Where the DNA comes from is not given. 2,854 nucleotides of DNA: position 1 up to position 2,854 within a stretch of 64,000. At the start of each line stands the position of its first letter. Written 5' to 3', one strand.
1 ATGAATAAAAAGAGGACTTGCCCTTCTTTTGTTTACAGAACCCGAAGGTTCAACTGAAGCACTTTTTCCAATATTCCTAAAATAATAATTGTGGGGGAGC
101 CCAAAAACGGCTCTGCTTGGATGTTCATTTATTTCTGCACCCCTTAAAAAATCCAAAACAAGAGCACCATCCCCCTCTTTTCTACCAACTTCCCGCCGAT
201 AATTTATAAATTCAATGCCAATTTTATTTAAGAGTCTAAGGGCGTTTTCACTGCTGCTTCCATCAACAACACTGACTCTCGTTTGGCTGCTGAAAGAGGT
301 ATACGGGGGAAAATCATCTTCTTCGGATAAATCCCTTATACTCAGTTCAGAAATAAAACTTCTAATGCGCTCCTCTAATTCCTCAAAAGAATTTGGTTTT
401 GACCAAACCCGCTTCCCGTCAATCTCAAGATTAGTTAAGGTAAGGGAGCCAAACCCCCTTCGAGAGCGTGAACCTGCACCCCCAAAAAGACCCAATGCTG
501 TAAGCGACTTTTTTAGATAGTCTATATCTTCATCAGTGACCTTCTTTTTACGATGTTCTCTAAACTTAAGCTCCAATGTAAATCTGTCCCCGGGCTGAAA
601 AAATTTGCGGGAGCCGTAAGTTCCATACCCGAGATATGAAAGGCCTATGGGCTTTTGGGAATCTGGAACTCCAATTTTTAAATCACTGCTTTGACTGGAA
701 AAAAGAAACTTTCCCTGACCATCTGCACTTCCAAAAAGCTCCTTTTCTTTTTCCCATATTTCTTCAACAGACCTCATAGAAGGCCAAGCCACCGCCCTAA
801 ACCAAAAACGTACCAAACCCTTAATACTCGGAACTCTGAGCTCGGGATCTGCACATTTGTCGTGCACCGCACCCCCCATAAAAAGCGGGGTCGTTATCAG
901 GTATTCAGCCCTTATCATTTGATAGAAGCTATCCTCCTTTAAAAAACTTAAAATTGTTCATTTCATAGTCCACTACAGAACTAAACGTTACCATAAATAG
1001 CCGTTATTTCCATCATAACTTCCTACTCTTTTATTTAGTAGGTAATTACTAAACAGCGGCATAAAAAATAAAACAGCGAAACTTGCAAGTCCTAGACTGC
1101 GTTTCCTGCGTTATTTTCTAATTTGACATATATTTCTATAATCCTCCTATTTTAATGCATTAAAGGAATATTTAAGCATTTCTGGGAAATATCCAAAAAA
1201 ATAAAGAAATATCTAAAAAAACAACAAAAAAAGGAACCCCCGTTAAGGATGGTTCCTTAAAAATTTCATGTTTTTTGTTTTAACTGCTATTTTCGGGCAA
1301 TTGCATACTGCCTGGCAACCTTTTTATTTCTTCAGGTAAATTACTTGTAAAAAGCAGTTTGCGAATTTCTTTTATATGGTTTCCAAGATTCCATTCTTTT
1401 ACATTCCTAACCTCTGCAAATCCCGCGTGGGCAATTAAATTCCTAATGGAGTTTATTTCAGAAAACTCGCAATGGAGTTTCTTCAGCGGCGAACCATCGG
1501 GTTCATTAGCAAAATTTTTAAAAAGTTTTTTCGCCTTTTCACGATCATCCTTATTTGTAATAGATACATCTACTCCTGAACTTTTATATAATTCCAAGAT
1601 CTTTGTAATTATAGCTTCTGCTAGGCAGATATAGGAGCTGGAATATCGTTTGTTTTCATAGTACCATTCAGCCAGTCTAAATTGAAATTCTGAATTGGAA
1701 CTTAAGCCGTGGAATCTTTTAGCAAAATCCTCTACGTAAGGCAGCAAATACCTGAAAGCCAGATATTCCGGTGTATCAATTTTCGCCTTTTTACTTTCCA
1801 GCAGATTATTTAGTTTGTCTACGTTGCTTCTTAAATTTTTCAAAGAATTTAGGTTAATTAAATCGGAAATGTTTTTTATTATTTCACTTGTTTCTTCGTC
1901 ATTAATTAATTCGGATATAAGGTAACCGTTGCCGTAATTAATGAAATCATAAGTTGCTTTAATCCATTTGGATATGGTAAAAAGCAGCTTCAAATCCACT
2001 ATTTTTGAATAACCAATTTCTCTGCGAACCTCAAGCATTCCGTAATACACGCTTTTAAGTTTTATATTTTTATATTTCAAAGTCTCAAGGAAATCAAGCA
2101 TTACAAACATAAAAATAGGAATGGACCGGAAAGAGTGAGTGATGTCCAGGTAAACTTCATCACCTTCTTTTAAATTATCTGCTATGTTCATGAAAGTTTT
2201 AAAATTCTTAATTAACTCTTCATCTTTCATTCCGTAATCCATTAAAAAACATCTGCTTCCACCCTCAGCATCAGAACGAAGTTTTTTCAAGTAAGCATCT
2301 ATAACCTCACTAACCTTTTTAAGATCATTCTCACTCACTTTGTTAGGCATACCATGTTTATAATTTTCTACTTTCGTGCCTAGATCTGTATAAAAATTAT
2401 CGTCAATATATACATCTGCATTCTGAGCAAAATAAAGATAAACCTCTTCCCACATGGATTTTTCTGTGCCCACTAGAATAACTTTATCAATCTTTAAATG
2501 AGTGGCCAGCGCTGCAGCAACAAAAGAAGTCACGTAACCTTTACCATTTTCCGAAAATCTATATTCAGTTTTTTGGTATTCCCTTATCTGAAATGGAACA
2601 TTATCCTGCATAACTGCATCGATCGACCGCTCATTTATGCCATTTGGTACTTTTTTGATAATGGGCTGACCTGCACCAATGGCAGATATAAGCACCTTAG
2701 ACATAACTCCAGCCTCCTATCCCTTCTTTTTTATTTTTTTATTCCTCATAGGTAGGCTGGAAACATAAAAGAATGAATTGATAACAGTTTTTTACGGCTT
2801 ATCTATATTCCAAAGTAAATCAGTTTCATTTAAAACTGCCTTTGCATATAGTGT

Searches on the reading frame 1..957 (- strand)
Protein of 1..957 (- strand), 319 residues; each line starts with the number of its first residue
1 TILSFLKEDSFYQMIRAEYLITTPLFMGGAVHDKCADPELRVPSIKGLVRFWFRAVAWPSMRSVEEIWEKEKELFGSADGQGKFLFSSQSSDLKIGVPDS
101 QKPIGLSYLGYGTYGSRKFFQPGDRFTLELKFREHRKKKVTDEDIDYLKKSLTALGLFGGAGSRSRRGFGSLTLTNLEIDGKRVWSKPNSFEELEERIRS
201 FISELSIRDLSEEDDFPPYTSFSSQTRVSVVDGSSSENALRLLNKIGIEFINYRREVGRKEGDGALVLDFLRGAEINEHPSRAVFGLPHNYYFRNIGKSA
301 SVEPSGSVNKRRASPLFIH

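Call 80: search_protein_families(library=padloc, proteins=[window:1-957:-], max_evalue=0.001)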
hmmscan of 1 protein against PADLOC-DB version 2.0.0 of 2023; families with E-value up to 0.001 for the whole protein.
window:1-957:- (319 aa): 5 families
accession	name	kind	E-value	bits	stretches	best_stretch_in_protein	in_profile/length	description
PDLC01445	Cmr1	-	1.3e-25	88.9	1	20-318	11-240/276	"CAS-III-B,CAS-III-C; effector_G7"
PDLC00976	Cmr1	-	6.8e-19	66.5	1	21-196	16-200/387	Cmr1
PDLC01270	Cmr1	-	2e-18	65.3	1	21-174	8-137/139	"CAS-III-B,CAS-III-C; effector_G7"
PDLC01016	Csm3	-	3.8e-18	64.5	1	21-172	5-188/189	Csm3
PDLC01442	Csm3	-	0.00033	18.6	1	121-199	133-205/208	"CAS-III-A,CAS-III-D; effector_G7"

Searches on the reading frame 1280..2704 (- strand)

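Call 66: search_protein_families(library=pfam, proteins=[window:1280-2704:-], max_evalue=0.0001)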
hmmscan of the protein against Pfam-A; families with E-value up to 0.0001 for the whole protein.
window:1280-2704:- (474 aa): 0 families

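Call 69: search_protein_families(library=padloc, proteins=[window:1280-2704:-], max_evalue=0.001)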
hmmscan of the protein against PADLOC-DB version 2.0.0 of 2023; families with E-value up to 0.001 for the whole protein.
window:1280-2704:- (474 aa): 27 families (the best 25 are shown)
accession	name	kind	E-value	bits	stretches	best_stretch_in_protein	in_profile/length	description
PDLC01826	CARF2--CARF_HEPN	-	1.9e-125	417.1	1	1-451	1-391/393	-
PDLC01845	CARF2--CARF_HEPN_Unk_f1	-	6.4e-106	353.5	1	38-458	18-421/629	-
PDLC01032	Csx1/Csm6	-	6.9e-83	277.2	1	1-454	1-364/412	CARF+HEPN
PDLC01843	CARF2--CARF_HEPN_CSX20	-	3.1e-59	199.2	1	1-450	1-372/498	-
PDLC01345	Csx1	-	2.7e-58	195.8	1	4-372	1-265/267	CAS-III; associated_signaling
PDLC01824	CARF2--CARF_HEPN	-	1.2e-50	171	1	41-449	11-371/376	-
PDLC01825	CARF2--CARF_HEPN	-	1.5e-46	157.1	1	41-436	16-360/382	-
PDLC01621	Csx1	-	2.1e-46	157.1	1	42-429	9-340/340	CAS-III; associated_signaling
PDLC01281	Csx1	-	1.2e-45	153.9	1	4-267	1-190/191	CAS-III; associated_signaling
PDLC01834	CARF2--CARF_HEPN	-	1.5e-28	97.8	1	42-434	20-375/404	-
PDLC01839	CARF2--CARF_HEPN_CARF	-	1.2e-27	95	1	158-432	77-346/518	-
PDLC01284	Csx1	-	7.1e-26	89.8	1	68-426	7-289/289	CAS-III; associated_signaling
PDLC01832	CARF2--CARF_HEPN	-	2e-20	71.4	1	166-296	91-219/416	-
PDLC01827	CARF2--CARF_HEPN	-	2.8e-20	70.9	1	42-426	20-360/393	-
PDLC01842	CARF2--CARF_HEPN_CSX16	-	5.9e-20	69.7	2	154-267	74-180/478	-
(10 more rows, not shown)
